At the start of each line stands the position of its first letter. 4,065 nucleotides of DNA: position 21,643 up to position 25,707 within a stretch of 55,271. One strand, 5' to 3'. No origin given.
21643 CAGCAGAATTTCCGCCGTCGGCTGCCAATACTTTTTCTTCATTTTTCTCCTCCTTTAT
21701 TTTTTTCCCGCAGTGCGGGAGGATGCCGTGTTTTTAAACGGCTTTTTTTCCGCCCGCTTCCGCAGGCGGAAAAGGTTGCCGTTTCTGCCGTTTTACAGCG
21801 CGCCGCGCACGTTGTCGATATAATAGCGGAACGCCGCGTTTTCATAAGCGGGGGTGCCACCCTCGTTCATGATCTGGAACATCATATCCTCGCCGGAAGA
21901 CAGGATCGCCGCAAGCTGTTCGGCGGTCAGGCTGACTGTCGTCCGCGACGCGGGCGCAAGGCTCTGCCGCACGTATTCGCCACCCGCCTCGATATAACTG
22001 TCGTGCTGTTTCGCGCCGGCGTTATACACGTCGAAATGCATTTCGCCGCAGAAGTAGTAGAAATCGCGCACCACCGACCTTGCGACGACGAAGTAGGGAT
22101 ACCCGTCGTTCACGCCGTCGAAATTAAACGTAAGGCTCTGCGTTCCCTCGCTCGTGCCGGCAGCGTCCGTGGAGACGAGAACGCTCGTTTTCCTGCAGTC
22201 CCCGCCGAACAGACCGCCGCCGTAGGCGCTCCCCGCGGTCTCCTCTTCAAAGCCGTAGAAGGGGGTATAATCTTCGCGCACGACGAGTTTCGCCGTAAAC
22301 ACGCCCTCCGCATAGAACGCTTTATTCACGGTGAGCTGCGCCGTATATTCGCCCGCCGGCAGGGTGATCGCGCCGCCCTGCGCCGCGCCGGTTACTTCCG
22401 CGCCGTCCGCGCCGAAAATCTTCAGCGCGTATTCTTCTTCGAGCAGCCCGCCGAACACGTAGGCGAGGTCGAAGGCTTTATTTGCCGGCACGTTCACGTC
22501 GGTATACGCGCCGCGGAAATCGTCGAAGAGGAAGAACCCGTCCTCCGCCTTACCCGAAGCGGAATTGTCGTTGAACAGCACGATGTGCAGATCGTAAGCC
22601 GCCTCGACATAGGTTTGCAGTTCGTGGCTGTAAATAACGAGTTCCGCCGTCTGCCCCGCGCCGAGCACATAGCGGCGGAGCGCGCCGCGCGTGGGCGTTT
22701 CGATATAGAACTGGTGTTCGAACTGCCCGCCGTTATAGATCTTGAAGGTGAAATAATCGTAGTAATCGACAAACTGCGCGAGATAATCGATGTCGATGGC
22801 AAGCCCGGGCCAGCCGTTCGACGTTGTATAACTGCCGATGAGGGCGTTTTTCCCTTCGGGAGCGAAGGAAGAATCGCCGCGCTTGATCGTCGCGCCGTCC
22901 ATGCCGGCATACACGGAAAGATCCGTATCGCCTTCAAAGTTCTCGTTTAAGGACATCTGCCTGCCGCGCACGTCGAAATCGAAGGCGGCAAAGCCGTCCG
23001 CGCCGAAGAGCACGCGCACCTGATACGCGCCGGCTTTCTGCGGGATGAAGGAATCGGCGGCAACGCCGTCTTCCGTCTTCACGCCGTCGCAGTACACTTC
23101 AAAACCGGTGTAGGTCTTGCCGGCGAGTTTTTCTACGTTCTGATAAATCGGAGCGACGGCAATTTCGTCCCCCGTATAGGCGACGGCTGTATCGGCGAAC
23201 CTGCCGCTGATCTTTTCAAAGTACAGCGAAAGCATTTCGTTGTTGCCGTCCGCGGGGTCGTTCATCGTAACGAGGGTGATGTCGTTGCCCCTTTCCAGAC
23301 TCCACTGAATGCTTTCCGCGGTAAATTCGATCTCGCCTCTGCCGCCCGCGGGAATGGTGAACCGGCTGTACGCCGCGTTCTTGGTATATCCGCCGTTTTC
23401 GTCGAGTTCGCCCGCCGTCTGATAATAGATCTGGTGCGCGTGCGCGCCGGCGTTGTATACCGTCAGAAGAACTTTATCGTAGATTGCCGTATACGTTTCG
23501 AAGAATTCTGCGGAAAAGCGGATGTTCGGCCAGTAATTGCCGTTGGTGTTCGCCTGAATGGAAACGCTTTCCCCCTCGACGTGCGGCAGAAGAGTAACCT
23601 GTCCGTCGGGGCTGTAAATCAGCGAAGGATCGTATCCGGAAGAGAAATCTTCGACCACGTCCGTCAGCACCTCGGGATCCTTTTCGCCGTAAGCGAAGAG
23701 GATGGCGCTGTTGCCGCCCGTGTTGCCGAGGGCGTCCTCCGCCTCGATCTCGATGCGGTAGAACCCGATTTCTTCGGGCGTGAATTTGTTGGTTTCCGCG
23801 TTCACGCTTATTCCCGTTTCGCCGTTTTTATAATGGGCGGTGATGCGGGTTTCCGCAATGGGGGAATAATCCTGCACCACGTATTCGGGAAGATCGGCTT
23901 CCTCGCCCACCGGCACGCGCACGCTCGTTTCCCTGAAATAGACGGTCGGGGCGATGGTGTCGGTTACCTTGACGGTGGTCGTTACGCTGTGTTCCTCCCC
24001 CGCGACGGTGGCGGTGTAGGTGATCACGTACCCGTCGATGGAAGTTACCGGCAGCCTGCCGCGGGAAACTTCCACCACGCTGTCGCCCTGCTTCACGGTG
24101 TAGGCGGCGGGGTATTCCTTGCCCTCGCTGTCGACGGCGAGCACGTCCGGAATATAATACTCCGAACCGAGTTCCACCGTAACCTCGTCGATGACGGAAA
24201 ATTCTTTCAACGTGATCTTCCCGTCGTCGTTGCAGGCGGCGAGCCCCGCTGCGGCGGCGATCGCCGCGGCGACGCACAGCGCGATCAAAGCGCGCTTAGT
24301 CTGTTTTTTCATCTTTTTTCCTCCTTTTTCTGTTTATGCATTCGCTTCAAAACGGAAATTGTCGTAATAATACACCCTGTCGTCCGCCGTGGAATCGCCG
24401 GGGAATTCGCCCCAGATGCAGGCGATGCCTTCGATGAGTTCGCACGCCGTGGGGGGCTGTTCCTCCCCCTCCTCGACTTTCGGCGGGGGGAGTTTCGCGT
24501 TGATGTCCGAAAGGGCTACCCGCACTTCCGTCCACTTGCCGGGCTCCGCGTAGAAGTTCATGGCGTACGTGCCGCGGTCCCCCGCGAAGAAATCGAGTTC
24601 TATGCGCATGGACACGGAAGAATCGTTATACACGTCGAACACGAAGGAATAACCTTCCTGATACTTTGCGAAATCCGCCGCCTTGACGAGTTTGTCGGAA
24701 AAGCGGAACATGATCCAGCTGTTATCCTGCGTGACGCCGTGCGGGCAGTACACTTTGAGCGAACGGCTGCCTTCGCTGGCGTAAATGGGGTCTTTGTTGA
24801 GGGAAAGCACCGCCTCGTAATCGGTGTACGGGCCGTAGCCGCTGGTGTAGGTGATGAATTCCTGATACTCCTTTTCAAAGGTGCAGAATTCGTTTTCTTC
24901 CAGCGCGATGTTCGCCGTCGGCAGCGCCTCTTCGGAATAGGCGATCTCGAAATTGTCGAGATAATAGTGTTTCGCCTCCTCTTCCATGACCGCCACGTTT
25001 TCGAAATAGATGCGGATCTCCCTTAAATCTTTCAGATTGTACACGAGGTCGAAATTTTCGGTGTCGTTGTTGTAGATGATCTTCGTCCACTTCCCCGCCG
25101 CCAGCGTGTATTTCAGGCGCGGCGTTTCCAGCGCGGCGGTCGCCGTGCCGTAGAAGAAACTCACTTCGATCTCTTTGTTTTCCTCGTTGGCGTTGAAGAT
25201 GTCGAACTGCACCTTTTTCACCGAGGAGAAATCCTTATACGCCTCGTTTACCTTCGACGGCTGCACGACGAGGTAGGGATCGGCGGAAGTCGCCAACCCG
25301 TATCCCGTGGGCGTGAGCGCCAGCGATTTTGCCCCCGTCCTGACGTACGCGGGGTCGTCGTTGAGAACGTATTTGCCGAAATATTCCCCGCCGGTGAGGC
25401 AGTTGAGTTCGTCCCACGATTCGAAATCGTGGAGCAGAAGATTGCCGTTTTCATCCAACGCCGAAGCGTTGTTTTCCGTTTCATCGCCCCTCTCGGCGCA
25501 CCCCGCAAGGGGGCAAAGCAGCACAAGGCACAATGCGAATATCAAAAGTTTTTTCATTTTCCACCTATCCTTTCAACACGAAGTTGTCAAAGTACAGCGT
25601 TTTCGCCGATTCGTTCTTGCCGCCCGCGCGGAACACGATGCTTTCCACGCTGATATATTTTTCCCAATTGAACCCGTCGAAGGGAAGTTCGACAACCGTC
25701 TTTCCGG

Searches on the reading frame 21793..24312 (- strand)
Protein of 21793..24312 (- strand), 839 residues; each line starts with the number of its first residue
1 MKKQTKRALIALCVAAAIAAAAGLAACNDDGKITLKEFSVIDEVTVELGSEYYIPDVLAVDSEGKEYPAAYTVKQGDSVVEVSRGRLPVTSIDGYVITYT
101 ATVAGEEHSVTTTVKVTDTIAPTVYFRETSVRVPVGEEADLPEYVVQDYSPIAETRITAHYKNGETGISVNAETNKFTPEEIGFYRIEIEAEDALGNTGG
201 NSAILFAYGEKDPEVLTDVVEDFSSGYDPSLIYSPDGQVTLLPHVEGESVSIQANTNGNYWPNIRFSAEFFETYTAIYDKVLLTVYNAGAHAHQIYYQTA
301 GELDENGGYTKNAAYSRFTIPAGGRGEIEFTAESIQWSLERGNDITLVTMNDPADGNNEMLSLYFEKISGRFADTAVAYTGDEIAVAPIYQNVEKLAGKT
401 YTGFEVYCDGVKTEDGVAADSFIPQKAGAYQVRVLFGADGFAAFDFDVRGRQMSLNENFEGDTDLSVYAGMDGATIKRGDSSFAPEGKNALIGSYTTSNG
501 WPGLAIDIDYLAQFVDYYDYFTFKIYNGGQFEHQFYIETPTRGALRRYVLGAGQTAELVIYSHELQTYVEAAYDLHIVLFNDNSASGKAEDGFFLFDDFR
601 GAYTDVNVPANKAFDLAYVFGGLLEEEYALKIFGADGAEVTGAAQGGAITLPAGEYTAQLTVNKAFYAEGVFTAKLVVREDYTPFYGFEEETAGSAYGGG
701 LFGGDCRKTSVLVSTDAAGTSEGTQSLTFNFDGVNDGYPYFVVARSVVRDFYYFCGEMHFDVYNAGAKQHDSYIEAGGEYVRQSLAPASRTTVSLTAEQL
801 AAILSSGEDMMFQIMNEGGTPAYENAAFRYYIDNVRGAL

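Call 6: search_protein_families(library=pfam, proteins=[window:21793-24312:-], max_evalue=0.01)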
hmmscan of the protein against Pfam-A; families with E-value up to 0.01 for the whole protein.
window:21793-24312:- (839 aa): 0 families

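Call 8: search_protein_families(library=ncbifam, proteins=[window:21793-24312:-], max_evalue=1)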
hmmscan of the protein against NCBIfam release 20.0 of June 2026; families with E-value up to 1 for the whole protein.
window:21793-24312:- (839 aa): 4 families
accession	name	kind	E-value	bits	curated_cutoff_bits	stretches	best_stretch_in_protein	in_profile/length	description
NF041940.1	choice_anch_X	domain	0.021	14.5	25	0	415-434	16-35/37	choice-of-anchor X domain-containing protein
TIGR01451.2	B_ant_repeat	repeat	0.026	14.5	24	1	96-133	13-50/53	DUF11 type repeat protein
NF053526.1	Myco_lipo_LppK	equivalog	0.081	12.9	125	0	6-34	2-30/167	lipoprotein LppK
TIGR04226.1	RrgB_K2N_iso_D2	domain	0.28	12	30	0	97-173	23-84/123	isopeptide-forming domain-containing fimbrial protein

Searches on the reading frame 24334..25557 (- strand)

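Call 6: search_protein_families(library=pfam, proteins=[window:24334-25557:-], max_evalue=0.01)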
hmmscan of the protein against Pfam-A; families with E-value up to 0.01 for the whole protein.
window:24334-25557:- (407 aa): 1 family
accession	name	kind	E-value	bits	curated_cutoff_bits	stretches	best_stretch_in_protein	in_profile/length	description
PF09092.17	Lyase_N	-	0.0099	16.2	26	0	259-357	30-124/166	Lyase, N terminal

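Call 8: search_protein_families(library=ncbifam, proteins=[window:24334-25557:-], max_evalue=1)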
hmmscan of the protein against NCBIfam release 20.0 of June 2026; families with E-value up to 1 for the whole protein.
window:24334-25557:- (407 aa): 1 family
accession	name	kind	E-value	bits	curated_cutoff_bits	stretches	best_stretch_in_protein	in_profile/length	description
NF058647.1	lipo_LytA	equivalog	0.14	12.4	110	1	1-32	1-30/107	acidic lipoprotein LytA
